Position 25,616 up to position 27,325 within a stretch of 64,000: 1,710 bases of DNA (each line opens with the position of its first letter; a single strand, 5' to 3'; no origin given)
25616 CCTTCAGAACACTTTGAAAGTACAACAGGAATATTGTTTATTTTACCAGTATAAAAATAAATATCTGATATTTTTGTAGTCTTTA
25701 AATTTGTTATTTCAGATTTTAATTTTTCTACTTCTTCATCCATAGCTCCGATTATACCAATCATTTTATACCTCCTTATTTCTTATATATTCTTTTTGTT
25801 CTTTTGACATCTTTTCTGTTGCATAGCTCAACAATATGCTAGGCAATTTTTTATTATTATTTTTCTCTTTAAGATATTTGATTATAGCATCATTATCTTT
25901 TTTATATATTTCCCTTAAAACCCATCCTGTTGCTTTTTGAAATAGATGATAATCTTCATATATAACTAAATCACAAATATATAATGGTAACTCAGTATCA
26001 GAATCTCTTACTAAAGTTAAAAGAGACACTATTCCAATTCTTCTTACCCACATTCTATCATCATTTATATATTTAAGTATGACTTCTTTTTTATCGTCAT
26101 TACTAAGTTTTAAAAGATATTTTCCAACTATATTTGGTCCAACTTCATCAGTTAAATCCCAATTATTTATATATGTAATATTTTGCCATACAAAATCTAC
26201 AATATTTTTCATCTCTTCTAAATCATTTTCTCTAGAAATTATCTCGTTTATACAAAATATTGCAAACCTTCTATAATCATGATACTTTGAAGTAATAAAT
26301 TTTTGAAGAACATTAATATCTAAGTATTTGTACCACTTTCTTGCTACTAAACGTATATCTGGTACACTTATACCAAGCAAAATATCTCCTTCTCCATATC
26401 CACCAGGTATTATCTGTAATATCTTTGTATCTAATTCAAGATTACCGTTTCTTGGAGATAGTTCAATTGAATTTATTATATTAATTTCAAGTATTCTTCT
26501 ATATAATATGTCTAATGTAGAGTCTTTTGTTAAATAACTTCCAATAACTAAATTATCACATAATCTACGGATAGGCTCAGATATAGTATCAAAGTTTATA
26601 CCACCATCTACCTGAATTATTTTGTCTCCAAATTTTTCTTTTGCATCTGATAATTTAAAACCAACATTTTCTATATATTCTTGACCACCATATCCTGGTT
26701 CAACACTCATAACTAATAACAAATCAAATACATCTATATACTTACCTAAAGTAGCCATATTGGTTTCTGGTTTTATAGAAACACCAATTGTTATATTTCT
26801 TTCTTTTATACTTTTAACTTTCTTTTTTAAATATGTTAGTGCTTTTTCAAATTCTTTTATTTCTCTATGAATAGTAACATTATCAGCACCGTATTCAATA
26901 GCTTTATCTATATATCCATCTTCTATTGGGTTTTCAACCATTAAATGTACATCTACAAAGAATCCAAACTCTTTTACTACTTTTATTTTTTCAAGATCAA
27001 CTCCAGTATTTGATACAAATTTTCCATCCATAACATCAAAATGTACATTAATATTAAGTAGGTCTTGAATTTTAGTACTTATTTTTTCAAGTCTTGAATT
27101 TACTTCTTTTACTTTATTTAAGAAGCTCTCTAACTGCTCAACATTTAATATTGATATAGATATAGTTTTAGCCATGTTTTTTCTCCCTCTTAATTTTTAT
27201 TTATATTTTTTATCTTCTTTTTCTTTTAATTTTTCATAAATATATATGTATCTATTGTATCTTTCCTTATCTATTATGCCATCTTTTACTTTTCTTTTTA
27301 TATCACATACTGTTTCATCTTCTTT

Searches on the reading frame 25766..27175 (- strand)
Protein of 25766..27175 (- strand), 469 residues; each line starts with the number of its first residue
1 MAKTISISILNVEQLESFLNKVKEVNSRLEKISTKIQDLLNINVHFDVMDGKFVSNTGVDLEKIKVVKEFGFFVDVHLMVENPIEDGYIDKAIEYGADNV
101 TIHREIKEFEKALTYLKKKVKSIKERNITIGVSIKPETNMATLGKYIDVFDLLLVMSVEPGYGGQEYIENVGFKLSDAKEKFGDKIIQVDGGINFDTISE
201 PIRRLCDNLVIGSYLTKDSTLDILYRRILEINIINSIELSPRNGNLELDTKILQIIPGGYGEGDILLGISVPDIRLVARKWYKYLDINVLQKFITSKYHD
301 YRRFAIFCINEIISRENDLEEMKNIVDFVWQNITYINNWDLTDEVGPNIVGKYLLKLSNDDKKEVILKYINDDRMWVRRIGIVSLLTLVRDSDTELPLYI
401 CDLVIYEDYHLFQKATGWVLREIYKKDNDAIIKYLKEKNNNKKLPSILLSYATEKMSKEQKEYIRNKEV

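Call 27: search_protein_families(library=pfam, proteins=[window:25766-27175:-], max_evalue=0.00001)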
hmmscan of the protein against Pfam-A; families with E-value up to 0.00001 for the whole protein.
window:25766-27175:- (469 aa): 2 families
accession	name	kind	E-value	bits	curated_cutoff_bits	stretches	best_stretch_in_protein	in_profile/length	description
PF08713.17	DNA_alkylation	-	9.3e-40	137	21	1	262-456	23-213/213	DNA alkylation repair enzyme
PF00834.25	Ribul_P_3_epim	-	1.1e-37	129.9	21.1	1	36-215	21-197/198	Ribulose-phosphate 3 epimerase family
